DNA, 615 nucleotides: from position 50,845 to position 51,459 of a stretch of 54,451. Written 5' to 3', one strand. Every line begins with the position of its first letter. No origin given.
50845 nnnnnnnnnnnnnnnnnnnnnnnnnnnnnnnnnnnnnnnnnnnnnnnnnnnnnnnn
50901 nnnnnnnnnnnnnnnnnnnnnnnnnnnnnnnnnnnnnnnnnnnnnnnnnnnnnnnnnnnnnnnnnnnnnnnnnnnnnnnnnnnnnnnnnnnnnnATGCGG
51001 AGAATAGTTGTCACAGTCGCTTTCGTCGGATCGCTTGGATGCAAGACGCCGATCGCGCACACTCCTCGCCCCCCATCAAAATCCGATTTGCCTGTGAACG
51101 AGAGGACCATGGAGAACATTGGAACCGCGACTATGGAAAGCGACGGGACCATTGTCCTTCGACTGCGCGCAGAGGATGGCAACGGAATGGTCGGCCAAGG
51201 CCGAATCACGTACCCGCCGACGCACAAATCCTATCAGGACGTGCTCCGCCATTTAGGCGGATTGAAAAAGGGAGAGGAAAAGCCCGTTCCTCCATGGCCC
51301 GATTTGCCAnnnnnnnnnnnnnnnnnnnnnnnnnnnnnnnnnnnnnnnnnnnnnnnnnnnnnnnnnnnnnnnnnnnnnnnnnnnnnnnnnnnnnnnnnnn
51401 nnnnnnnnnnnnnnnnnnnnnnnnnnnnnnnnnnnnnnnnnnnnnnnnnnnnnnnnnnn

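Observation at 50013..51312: Secreted HExxH metallopeptidase-like protein with an abutting small lipoprotein, present as a duplicated paralog family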

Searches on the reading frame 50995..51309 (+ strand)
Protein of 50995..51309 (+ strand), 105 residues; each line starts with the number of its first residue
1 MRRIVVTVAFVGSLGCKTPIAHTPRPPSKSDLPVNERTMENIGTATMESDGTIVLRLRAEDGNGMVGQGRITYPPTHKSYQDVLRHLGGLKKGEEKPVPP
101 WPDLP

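Call 3: search_protein_families(library=pfam, proteins=[window:50995-51309:+], max_evalue=1)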
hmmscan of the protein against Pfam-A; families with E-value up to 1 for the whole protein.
window:50995-51309:+ (105 aa): 0 families

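Call 4: search_protein_families(library=ncbifam, proteins=[window:50995-51309:+], max_evalue=1)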
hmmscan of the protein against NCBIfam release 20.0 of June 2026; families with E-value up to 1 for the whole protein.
window:50995-51309:+ (105 aa): 0 families

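Call 10: find_homologous_proteins(query=window:50995-51309:+, max_evalue=0.01)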
Query window:50995-51309:+ (105 aa): 243 proteins with E <= 0.01 among 245 candidates; the best 120 are listed.
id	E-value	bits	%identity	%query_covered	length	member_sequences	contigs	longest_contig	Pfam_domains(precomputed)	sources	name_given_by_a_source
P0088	5.3e-38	147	100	64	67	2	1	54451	-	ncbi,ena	-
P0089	6.0e-25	105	51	94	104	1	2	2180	-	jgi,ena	-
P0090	7.5e-25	105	53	85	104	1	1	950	-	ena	-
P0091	2.9e-24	103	54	84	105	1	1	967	-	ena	-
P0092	9.8e-24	102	71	59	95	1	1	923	-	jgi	jgi:hypothetical protein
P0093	2.3e-23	100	50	94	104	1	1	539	-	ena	-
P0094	2.5e-23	100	68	68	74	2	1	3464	-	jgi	jgi:hypothetical protein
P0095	4.1e-23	100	69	61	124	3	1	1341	-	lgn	-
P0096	9.0e-23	98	57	88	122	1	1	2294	-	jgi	-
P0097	9.8e-23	98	64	67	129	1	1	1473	-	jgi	jgi:hypothetical protein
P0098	9.8e-23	98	67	72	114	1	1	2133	-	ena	-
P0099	1.4e-22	98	67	60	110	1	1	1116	-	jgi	jgi:hypothetical protein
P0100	1.5e-22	98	71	63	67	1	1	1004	-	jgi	jgi:hypothetical protein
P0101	5.6e-22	96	51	98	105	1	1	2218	-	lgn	-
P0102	9.0e-22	95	64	66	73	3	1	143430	-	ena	-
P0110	1.0e-20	92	58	75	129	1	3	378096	-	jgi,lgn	jgi:hypothetical protein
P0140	3.7e-19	87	66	62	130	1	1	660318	-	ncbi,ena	-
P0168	2.0e-18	84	64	61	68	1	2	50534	-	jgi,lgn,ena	jgi:hypothetical protein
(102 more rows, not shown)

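Call 29: search_protein_representatives(alignment_id=A3)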
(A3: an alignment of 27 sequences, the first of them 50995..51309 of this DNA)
Query: 27 sequences, 106 profile positions. Proteins with E-value up to 0.001 (for the whole library): 1416; up to 1e-10: 966; up to 1e-30: 10. The best 150 are listed.
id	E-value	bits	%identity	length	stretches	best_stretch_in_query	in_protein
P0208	6.3e-56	203.4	-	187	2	27-105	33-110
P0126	1.5e-33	131.4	-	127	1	11-104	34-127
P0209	2.5e-33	130.7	-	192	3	42-104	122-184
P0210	1.9e-32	127.9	-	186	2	42-105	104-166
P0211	2.4e-32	127.5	-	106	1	7-104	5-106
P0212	2.6e-32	127.4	-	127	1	9-104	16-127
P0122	5.3e-32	126.4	-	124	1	11-105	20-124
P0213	1.5e-31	125.0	-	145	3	42-104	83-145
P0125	2.0e-31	124.6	-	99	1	36-105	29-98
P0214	7.3e-31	122.8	-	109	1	8-106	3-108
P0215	1.5e-30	121.8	-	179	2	42-104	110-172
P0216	2.6e-30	121.0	-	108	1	13-105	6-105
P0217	5.3e-30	120.0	-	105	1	6-106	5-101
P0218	8.0e-30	119.4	-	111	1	7-104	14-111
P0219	1.1e-29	119.0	-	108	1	31-105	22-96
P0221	1.2e-29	118.9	-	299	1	33-105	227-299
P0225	3.1e-29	117.5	-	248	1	34-105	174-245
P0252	2.0e-27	111.7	-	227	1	38-105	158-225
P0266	9.0e-27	109.6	-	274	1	30-105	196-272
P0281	2.6e-26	108.1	-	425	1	29-105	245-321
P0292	9.7e-26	106.3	-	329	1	33-105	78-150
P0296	1.1e-25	106.1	-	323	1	33-105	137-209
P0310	2.8e-25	104.8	-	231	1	36-105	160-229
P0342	2.0e-24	102.1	-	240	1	38-105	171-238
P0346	2.9e-24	101.5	-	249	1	22-104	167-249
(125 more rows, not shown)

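Call 30: search_protein_families(library=pfam, proteins=[P0221, P0225, P0266, P0281, P0292, P0296, P0252, P0310, P0342, P0346], max_evalue=0.001)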
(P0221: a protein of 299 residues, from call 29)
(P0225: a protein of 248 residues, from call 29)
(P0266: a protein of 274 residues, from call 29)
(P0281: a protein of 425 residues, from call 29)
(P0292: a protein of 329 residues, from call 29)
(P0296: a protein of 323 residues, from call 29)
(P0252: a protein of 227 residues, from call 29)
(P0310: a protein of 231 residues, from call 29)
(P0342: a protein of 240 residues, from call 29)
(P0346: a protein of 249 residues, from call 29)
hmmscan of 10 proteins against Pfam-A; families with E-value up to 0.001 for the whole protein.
P0221 (299 aa): 1 family
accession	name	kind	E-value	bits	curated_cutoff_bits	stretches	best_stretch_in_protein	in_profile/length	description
PF20242.3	Emfourin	-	0.00021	22.1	27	0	7-95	4-77/91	Emfourin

P0225 (248 aa): 0 families

P0266 (274 aa): 1 family
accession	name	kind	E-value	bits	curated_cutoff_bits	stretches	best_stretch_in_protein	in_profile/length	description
PF14903.11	WG_beta_rep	-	2.5e-32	111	25.6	3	110-141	1-32/35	WG containing repeat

P0281 (425 aa): 1 family
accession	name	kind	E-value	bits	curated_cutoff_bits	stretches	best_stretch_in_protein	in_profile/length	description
PF01471.23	PG_binding_1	-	0.00048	20.7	23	0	152-196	5-49/57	Putative peptidoglycan binding domain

P0292 (329 aa): 1 family
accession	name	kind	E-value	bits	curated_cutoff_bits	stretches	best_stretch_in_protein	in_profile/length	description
PF14903.11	WG_beta_rep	-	1.2e-11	44.9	25.6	1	36-70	1-35/35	WG containing repeat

P0296 (323 aa): 0 families

P0252 (227 aa): 0 families

P0310 (231 aa): 0 families

P0342 (240 aa): 0 families

P0346 (249 aa): 0 families

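Call 58: predict_structure(alignment_id=A7)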
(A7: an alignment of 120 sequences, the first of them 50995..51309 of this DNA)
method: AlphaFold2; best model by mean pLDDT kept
length: 105 residues; sequences in the alignment: 120
mean_pLDDT: 82.6   pTM: 0.58
mean pLDDT of the five models: 82.6, 81.1, 80.6, 80.2, 79.4
residues with pLDDT >= 90: 57; 70-90: 15; 50-70: 29; < 50: 4
segments of 3 or more residues with pLDDT < 50: none
pLDDT, mean of each block of 10 residues (from residue 1): 67 59 66 57 96 96 93 98 97 96 83
secondary structure, 60 per line:
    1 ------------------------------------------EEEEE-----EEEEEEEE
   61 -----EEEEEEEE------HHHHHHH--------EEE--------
elements in order: E43-47 E53-60 E66-73 H80-86 E95-97

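Call 64: search_protein_families(library=padloc, proteins=[window:50995-51309:+], max_evalue=0.1)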
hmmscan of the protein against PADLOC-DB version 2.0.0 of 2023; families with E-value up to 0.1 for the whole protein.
window:50995-51309:+ (105 aa): 0 families

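Call 65: search_protein_families(library=phrogs, proteins=[window:50995-51309:+], max_evalue=0.1)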
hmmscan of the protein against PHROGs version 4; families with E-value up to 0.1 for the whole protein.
window:50995-51309:+ (105 aa): 0 families

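Call 66: search_solved_structures(query=A7, max_evalue=10)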
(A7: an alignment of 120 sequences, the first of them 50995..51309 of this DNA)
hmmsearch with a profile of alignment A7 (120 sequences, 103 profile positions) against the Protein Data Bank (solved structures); distinct sequences matched with E-value up to 10: 4.
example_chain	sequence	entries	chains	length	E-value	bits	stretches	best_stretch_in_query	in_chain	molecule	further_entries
9igm_A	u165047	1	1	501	0.1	16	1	44-96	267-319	Chordin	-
9qvv_A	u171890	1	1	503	0.13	15.7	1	44-96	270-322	Chordin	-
9rd6_A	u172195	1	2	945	0.41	14.1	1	44-96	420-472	Chordin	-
3pmq_A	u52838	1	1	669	1.3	12.5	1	15-59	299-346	Decaheme cytochrome c MtrF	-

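Call 72: find_encoding_contigs(protein=P0140, flank=5000, max_places=1)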
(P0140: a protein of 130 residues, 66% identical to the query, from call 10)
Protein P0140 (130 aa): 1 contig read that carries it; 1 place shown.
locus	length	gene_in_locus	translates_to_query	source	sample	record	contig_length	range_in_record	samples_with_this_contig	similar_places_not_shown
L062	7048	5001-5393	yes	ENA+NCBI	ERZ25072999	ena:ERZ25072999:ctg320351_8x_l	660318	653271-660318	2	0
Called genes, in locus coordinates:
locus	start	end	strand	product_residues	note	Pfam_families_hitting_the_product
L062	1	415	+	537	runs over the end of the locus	PF00561:Abhydrolase_1, PF08386:Abhydrolase_4 (weak)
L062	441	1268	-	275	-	PF00198:2-oxoacid_dh (weak)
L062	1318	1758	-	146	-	-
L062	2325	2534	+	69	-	-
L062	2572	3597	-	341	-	PF02985:HEAT (faint), PF13513:HEAT_EZ (faint), PF13646:HEAT_2 (faint)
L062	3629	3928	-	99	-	-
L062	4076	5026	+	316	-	PF07737:ATLF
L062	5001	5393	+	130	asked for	-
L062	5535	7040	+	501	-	-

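Call 73: find_encoding_contigs(protein=P0110, flank=5000, max_places=1)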
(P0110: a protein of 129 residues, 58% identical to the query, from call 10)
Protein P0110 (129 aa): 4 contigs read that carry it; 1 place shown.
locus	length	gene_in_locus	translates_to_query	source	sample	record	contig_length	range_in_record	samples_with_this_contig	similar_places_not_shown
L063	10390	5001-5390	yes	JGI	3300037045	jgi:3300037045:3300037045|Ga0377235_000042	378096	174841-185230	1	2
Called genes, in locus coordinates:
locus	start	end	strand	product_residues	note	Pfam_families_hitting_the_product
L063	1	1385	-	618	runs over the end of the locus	PF07603:Lcl_C (weak)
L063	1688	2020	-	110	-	-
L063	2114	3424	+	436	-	PF02421:FeoB_N (faint), PF13167:GTP-bdg_N, PF16360:GTP-bdg_M, PF01926:MMR_HSR1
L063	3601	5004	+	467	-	PF01471:PG_binding_1, PF09374:PG_binding_3 (faint), PF07737:ATLF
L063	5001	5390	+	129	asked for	-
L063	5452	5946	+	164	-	PF02639:DUF188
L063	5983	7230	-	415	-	PF07143:AttH, PF17186:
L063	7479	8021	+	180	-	PF13560:HTH_31 (weak)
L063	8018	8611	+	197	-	PF19502:DUF6036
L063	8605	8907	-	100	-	-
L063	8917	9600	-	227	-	-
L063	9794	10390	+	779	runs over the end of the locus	PF04945:YHS, PF19335:HMBD, PF00122:E1-E2_ATPase, PF00702:Hydrolase, PF08282:Hydrolase_3 (faint), PF12710:HAD (faint)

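Call 74: find_encoding_contigs(protein=P0102, flank=5000, max_places=1)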
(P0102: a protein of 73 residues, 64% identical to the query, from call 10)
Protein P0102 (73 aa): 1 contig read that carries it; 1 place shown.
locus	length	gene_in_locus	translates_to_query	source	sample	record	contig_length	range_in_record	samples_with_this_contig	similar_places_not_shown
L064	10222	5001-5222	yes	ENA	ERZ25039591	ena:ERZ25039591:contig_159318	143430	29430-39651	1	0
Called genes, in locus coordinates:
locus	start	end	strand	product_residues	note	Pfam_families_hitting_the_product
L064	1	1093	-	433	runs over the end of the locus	PF07228:SpoIIE (weak)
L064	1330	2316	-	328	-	-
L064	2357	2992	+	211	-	PF14014:DUF4230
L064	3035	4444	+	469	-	-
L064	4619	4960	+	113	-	-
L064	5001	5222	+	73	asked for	-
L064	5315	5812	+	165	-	PF03100:CcmE (weak)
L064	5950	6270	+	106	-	-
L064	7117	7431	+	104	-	PF01262:AlaDh_PNT_C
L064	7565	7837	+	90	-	PF01262:AlaDh_PNT_C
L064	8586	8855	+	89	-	PF02233:PNTB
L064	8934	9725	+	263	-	PF02233:PNTB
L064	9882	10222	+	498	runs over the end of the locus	PF01522:Polysacc_deac_1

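Call 75: find_encoding_contigs(protein=P0168, flank=5000, max_places=1)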
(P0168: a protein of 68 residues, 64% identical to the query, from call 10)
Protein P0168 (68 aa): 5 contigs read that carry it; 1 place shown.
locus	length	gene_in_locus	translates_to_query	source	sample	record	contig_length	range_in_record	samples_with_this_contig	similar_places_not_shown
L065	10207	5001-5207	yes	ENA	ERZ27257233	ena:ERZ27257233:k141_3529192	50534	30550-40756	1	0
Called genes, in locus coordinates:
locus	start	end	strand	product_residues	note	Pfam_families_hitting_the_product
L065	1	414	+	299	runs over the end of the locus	-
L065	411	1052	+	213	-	PF22011:DUF6931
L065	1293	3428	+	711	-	PF05954:Phage_GPD, PF04717:Phage_base_V, PF22178:Gp5_trimer_C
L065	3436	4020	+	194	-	PF22011:DUF6931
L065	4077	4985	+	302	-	PF05488:PAAR_motif, PF07737:ATLF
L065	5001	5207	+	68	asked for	-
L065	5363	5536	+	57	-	-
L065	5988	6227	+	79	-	-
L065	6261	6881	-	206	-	-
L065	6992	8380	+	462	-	-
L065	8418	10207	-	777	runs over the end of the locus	PF00069:Pkinase, PF07714:PK_Tyr_Ser-Thr, PF17667:Pkinase_fungal (weak)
